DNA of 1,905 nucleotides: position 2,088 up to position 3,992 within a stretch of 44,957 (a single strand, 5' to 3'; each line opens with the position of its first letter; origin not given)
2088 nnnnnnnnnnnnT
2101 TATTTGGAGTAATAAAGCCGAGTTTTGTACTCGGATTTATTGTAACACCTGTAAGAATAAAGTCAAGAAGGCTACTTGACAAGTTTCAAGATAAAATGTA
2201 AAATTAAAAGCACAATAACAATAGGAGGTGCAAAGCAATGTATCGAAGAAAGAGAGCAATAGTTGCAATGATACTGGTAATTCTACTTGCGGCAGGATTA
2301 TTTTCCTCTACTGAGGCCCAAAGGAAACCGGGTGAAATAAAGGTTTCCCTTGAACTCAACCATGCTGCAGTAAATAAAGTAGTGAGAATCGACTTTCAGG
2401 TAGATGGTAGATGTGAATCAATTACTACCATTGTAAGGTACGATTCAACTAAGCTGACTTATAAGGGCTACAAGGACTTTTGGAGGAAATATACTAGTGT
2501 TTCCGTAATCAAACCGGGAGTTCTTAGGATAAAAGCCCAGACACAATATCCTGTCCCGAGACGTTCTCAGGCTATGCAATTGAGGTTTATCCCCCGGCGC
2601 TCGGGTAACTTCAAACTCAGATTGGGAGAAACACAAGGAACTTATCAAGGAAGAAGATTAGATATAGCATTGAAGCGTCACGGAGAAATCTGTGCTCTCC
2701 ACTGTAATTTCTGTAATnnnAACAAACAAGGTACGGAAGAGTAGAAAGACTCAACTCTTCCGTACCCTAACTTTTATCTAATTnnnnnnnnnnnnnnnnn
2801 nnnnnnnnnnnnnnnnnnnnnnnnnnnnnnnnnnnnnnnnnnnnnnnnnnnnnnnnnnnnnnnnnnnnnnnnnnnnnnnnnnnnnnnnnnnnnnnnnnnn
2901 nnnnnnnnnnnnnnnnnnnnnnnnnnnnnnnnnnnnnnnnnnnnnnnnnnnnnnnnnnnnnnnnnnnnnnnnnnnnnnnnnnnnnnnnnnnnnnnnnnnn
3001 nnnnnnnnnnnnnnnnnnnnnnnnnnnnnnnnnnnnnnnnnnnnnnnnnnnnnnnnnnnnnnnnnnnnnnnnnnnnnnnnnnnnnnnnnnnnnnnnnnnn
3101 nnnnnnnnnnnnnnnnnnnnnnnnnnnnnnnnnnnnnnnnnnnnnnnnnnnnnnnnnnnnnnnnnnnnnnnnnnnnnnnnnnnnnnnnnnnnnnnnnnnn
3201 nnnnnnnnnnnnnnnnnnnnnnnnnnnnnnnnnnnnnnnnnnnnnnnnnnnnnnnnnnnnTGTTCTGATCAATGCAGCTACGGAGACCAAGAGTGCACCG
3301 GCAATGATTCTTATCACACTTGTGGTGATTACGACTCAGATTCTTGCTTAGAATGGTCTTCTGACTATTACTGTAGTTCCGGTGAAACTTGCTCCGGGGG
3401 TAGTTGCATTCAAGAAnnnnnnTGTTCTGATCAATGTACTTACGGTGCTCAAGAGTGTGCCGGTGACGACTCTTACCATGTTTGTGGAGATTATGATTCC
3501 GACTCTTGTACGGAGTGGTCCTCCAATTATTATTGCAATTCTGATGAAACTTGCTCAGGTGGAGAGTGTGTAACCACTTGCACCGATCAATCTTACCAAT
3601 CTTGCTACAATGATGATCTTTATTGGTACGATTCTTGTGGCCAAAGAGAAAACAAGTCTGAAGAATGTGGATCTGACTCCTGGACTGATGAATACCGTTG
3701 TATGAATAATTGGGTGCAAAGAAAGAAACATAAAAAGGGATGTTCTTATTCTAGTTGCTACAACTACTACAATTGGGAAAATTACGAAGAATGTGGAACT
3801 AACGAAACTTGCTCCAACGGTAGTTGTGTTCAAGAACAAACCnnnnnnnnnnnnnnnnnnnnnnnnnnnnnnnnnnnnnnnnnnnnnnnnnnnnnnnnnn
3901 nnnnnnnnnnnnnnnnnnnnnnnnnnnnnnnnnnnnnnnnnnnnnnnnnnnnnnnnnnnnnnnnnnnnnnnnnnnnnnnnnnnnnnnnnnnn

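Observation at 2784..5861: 1025-aa doubly anchored, disulfide-rich modular surface protein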

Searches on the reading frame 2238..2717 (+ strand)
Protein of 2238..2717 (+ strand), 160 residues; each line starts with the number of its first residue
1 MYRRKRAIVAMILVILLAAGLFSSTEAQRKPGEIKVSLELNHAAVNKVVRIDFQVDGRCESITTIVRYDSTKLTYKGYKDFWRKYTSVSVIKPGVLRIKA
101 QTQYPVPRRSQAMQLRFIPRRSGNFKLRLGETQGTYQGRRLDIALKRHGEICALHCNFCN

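Call 4: search_protein_families(library=pfam, proteins=[window:2238-2717:+], max_evalue=1)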
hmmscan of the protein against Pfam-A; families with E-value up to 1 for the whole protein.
window:2238-2717:+ (160 aa): 2 families
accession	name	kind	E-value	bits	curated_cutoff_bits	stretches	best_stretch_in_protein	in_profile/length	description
PF16764.11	Sharpin_PH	-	0.027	14.7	27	1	109-135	31-57/121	Sharpin PH domain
PF11720.13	Inhibitor_I78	-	0.042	14.4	23.6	1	136-156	44-64/65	Peptidase inhibitor I78 family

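Call 11: search_protein_families(library=ncbifam, proteins=[window:2238-2717:+], max_evalue=1)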
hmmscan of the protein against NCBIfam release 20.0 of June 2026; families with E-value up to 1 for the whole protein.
window:2238-2717:+ (160 aa): 1 family
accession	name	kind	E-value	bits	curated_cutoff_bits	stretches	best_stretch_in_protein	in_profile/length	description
NF042939.1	leader_Rv2334A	equivalog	0.59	10.5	35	1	111-121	3-14/22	Rv2334A family Cys-rich leader peptide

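Call 65: find_homologous_proteins(query=window:2238-2717:+, max_evalue=0.001)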
Query window:2238-2717:+ (160 aa): 3 proteins with E <= 0.001 among 54 candidates.
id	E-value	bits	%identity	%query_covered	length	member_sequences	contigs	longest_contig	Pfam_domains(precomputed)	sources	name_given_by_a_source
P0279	4.5e-101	353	100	100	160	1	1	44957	-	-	-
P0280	9.8e-74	264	76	98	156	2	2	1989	-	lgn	-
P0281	8.5e-72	258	74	98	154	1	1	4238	-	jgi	-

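Call 66: find_encoding_contigs(protein=P0281, flank=5000, max_places=3)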
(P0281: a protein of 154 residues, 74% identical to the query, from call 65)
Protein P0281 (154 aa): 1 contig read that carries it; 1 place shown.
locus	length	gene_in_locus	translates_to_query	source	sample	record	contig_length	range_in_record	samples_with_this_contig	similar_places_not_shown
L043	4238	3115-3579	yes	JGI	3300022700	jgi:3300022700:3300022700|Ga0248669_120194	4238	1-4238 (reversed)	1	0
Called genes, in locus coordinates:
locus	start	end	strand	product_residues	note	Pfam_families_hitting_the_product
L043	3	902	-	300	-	?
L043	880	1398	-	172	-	PF01592:NifU_N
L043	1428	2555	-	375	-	PF00266:Aminotran_5, PF01212:Beta_elim_lyase (weak)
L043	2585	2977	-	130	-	PF02082:Rrf2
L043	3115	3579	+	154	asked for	-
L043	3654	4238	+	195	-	?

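Call 67: find_encoding_contigs(protein=P0280, flank=5000, max_places=3)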
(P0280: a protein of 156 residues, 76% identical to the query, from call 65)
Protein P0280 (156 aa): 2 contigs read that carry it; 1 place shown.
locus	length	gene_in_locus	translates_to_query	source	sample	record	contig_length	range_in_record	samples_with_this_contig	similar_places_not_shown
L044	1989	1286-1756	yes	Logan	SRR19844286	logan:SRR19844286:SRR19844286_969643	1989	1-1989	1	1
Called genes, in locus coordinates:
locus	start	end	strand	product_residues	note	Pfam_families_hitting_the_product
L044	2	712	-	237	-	?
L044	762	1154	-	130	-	PF02082:Rrf2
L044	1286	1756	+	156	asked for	-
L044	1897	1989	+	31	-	?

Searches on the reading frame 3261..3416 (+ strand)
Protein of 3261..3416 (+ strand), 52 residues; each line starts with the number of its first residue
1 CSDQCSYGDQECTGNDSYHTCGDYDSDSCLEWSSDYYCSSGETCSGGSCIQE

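Call 50: search_solved_structures(query=A3, max_evalue=10, show_alignments=3)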
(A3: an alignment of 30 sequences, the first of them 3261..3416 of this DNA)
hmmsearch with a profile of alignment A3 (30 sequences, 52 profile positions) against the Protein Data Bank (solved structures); distinct sequences matched with E-value up to 10: 2.
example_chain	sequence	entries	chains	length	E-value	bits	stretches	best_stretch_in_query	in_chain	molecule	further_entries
9y10_A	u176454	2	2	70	0.19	15.3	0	26-45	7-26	C3H1-type domain-containing protein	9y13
1x5v_A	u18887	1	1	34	0.31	14.7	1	26-50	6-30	PcFK1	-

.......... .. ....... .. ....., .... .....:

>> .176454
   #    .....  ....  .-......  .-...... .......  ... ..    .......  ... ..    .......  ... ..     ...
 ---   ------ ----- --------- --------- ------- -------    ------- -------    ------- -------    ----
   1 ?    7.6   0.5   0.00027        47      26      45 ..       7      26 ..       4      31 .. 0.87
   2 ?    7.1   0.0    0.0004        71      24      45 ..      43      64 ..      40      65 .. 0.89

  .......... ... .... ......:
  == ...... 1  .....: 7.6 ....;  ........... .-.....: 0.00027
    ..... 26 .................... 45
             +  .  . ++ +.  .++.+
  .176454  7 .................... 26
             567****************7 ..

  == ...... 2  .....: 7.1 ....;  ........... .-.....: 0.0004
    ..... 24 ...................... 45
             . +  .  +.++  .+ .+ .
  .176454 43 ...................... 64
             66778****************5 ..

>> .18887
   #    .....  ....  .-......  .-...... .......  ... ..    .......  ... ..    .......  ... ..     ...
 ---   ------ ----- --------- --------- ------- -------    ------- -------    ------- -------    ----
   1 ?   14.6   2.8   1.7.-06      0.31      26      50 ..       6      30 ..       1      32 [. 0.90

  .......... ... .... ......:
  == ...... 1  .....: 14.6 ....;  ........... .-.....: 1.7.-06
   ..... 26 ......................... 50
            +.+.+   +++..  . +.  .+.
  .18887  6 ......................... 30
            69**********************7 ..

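Call 56: search_protein_representatives(alignment_id=A3)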
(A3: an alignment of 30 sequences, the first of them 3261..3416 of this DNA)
Query: 30 sequences, 52 profile positions. Proteins with E-value up to 0.001 (for the whole library): 2615; up to 1e-10: 1165; up to 1e-30: 286. The best 150 are listed.
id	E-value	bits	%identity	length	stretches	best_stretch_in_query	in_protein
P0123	3.2e-202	671.0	-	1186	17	1-51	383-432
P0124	9.4e-187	621.5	-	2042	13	1-51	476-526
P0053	1.3e-185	617.9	-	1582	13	1-51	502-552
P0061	2.2e-181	604.3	-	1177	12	1-50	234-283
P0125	1.9e-170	569.3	-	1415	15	1-51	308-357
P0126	1.9e-162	543.6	-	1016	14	1-51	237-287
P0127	1.6e-159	534.3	-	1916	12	1-50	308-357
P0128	2.1e-148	498.7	-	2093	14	1-51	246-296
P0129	5.9e-140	471.6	-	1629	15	1-50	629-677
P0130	6.3e-134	452.4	-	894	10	1-50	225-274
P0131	4.2e-128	433.7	-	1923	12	1-50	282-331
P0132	2.7e-127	431.1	-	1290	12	1-51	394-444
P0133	3.1e-127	430.9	-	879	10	1-51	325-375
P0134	4.3e-123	417.6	-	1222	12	1-50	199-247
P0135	2.9e-122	415.0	-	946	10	1-50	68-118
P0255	2.7e-46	171.8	-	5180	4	1-50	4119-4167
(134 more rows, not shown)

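Call 57: list_cluster_members(proteins=[P0123, P0124, P0125, P0126, P0127, P0128, P0129, P0130, P0131, P0255])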
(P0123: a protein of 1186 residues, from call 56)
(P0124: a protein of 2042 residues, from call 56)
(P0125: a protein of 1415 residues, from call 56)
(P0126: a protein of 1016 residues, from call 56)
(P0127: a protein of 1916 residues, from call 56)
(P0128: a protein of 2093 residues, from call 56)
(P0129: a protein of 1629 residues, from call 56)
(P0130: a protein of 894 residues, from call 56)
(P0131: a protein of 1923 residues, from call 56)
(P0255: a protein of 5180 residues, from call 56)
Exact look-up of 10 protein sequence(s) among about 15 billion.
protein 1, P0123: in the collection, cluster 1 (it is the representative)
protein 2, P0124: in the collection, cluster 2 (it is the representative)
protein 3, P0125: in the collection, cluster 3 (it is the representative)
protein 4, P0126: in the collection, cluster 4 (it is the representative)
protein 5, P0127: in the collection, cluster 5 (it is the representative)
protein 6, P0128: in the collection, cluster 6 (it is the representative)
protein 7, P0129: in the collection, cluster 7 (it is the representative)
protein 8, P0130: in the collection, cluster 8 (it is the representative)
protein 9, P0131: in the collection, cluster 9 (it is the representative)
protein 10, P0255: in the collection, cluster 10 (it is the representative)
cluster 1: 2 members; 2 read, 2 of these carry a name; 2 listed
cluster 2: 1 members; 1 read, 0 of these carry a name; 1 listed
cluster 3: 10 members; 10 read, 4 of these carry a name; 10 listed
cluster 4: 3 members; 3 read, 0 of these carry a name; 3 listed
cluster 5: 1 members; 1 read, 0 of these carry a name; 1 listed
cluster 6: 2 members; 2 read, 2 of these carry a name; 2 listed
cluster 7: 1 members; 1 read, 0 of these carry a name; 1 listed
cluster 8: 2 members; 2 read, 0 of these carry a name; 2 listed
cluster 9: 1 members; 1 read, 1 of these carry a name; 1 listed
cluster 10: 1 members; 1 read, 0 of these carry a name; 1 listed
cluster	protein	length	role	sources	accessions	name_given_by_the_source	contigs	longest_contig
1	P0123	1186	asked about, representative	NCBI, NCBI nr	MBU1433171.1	hypothetical protein KKF91_21755, partial [Myxococcota bacterium] | hypothetical protein [Myxococcota bacterium]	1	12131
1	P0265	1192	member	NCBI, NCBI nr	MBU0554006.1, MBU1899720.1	hypothetical protein KKB55_18415 [Myxococcota bacterium] | hypothetical protein [Myxococcota bacterium]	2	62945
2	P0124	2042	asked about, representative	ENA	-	-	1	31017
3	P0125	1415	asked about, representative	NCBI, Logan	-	-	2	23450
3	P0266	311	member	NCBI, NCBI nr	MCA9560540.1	MAG: hypothetical protein KC583_18455, partial [Myxococcales bacterium] | hypothetical protein [Myxococcales bacterium]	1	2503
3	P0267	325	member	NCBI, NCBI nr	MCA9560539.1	MAG: hypothetical protein KC583_18450 [Myxococcales bacterium] | hypothetical protein [Myxococcales bacterium]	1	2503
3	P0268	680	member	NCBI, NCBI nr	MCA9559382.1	MAG: hypothetical protein KC583_12555, partial [Myxococcales bacterium] | hypothetical protein [Myxococcales bacterium]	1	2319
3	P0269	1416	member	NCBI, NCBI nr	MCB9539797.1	MAG: hypothetical protein H6704_26600 [Myxococcales bacterium] | hypothetical protein [Myxococcales bacterium]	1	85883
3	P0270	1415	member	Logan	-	-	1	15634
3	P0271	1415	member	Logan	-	-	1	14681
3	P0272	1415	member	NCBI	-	-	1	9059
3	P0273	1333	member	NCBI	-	-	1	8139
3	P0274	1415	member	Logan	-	-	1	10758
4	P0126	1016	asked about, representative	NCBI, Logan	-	-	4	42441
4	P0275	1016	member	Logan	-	-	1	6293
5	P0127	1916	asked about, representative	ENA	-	-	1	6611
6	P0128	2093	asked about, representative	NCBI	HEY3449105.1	MAG TPA: right-handed parallel beta-helix repeat-containing protein [Myxococcales ...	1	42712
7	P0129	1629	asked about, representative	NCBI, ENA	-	-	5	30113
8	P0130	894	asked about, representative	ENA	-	-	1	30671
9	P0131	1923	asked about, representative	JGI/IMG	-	hypothetical protein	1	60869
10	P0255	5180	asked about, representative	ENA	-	-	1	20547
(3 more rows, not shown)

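Call 58: search_protein_families(library=ncbifam, proteins=[P0123, P0128], max_evalue=0.1)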
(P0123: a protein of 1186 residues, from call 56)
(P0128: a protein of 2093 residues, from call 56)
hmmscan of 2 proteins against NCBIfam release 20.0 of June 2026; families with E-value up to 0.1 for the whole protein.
P0123 (1186 aa): 0 families

P0128 (2093 aa): 0 families

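Call 59: search_protein_families(library=pfam, proteins=[P0123, P0128], max_evalue=0.1)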
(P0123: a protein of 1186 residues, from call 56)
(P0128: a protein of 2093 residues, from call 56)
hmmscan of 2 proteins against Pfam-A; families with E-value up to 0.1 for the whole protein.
P0123 (1186 aa): 0 families

P0128 (2093 aa): 5 families
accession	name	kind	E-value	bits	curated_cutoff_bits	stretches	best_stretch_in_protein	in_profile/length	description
PF13229.12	Beta_helix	-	1.6e-27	96.5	25.9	2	1756-1903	2-149/158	Right handed beta helix region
PF05048.19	NosD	-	3.1e-11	43.5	23.6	2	1305-1460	9-152/212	Periplasmic copper-binding protein (NosD)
PF17957.7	Big_7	-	0.00021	22.3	24.1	1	997-1068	1-70/70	Bacterial Ig domain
PF18911.6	PKD_4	-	0.00033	21.1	27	1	1091-1176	1-78/85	PKD domain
PF00932.25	LTD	-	0.00071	20.4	34.3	1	460-574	4-108/109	Lamin Tail Domain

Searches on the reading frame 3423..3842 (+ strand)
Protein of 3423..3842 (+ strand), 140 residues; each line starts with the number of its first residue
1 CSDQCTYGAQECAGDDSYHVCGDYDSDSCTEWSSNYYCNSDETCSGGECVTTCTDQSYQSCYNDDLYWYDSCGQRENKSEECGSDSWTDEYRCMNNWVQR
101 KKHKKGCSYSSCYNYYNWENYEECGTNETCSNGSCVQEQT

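Call 29: predict_structure(alignment_id=A1)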
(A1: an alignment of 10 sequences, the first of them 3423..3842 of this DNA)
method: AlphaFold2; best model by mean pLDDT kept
length: 140 residues; sequences in the alignment: 10
mean_pLDDT: 90.2   pTM: 0.52
mean pLDDT of the five models: 90.2, 82.0, 81.6, 70.5, 70.0
residues with pLDDT >= 90: 89; 70-90: 50; 50-70: 1; < 50: 0
segments of 3 or more residues with pLDDT < 50: none
pLDDT, mean of each block of 10 residues (from residue 1): 88 92 82 91 87 88 92 88 93 96 94 95 93 85
secondary structure, 60 per line:
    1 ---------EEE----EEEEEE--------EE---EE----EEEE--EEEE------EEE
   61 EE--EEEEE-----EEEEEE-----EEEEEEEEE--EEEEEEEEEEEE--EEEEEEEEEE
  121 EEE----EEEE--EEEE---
elements in order: E10-12 E17-22 E42-45 E48-51 E58-62 E65-69 E75-80 E86-94 E97-108 E111-123 E128-131 E134-137

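Call 32: fold_search(model_id=the predicted structure, library=pdb)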
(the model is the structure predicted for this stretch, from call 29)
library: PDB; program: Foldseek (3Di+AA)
matches with E <= 10: 113; with E <= 0.001: 0
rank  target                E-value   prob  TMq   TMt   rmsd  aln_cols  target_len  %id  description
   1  8hme_D                6.5e-01  0.09  0.15  0.04  14.2       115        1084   11  head module state 1 of Tetrahymena IFT-A (released 2023-06-14)
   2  8d2j_C                7.2e-01  0.08  0.15  0.06  19.7       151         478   11  A novel insecticidal protein from ferns IPD113_Cow. (released 2023-11-08)
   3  7v2w_H                9.3e-01  0.08  0.16  0.10  13.9       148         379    8  protomer structure from the dimer of yeast THO complex (released 2022-07-27)
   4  8f5o_E                1.6e+00  0.08  0.17  0.04  15.4       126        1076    6  Structure of Leishmania tarentolae IFT-A (state 1) (released 2022-12-21)
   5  9cwm_B                1.6e+00  0.06  0.17  0.02  18.4       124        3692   13  Cryo-EM structure of human Low-density lipoprotein receptor-related protein 2 (released 2025-08-06)
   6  8jbf_D                1.7e+00  0.04  0.13  0.08  15.2       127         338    9  Senktide bound to active human neurokinin 3 receptor in complex with Gq (released 2024-02-28)
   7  7enj_P                1.9e+00  0.04  0.15  0.06  17.4       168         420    6  Human Mediator (deletion of MED1-IDR) in a Tail-bent conformation (MED-B) (released 2021-05-19)
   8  8wca_B                2.4e+00  0.04  0.16  0.08  14.5       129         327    8  Cryo-EM structure of the PEA-bound hTAAR1-Gs complex (released 2023-12-27)
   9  7emf_P                2.4e+00  0.03  0.14  0.04  17.4       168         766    6  Human Mediator (deletion of MED1-IDR) in a Tail-extended conformation (released 2021-05-05)
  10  8hmf_D                2.5e+00  0.04  0.14  0.04  14.2       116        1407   10  head module state 2 of Tetrahymena IFT-A (released 2023-06-14)
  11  9w6w_B                2.6e+00  0.05  0.17  0.08  14.7       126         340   10  5-CT-bound serotonin 5A (5-HT5A) receptor-Gi protein complex (released 2025-11-26)
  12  7ena_p                2.8e+00  0.03  0.14  0.06  17.4       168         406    6  TFIID-based PIC-Mediator holo-complex in pre-assembled state (pre-hPIC-MED) (released 2021-05-26)
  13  7ndg_C                2.9e+00  0.02  0.13  0.12  23.6       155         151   10  Cryo-EM structure of the ternary complex between Netrin-1, Neogenin and Repulsive Guidance Molecule B (released 2021-03-31)
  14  6eg8_B                3.1e+00  0.05  0.17  0.08  14.3       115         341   10  Structure of the GDP-bound Gs heterotrimer (released 2019-06-05)
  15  9d0a_B                3.1e+00  0.04  0.16  0.09  15.1       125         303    9  CryoEM structure of PAR2 with endogenous tethered ligand. (released 2025-05-07)
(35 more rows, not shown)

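Call 98: fold_search(model_id=the predicted structure, library=viral)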
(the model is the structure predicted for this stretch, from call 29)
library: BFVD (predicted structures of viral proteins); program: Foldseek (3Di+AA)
matches with E <= 10: 180; with E <= 0.001: 0
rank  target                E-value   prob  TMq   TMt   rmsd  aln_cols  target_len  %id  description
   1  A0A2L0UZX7            1.7e-01  0.12  0.17  0.04  19.0       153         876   16  Uncharacterized protein [Agrobacterium phage Atu_ph07]
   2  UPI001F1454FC         1.2e+00  0.21  0.17  0.15  12.4        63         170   14  (no name look-up for this kind of identifier)
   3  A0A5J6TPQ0            1.4e+00  0.10  0.24  0.13  33.1       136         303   11  (no name in the UniProt tables at hand)
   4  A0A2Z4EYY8            1.4e+00  0.06  0.17  0.05  17.3       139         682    9  (no name in the UniProt tables at hand)
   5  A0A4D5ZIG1            1.4e+00  0.05  0.15  0.07  17.9       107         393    9  Uncharacterized protein [Burkholderia phage BcepSaruman]
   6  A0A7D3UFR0            1.5e+00  0.04  0.17  0.09  19.4       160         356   11  (no name in the UniProt tables at hand)
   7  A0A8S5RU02            1.8e+00  0.03  0.15  0.06  16.9       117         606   10  Uncharacterized protein [Inoviridae sp. ctjYd14]
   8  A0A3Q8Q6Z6            1.9e+00  0.08  0.18  0.19  15.2        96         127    9  Uncharacterized protein [Sulfolobales Beppu filamentous virus 2]
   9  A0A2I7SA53            1.9e+00  0.05  0.17  0.07  18.7       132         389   15  (no name in the UniProt tables at hand)
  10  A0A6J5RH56            2.0e+00  0.09  0.13  0.20  10.8        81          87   11  Uncharacterized protein [uncultured Caudovirales phage]
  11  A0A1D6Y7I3            2.0e+00  0.02  0.12  0.09  18.5       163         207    9  (no name in the UniProt tables at hand)
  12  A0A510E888            2.2e+00  0.08  0.17  0.19  15.6        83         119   18  (no name in the UniProt tables at hand)
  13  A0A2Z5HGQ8            2.2e+00  0.06  0.16  0.22  13.8        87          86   13  (no name in the UniProt tables at hand)
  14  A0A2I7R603            2.3e+00  0.08  0.19  0.04  15.8       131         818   10  (no name in the UniProt tables at hand)
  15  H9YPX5                2.7e+00  0.08  0.20  0.16  18.2       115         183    8  (no name in the UniProt tables at hand)
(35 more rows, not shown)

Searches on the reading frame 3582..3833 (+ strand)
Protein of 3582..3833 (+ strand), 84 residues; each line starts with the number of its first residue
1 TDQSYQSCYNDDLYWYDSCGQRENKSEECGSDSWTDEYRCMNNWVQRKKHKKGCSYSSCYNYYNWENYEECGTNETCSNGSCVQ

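Call 80: search_solved_structures(query=A7, max_evalue=10, show_alignments=2)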
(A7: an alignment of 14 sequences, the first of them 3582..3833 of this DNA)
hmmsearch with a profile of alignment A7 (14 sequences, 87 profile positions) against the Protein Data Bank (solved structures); distinct sequences matched with E-value up to 10: 0.
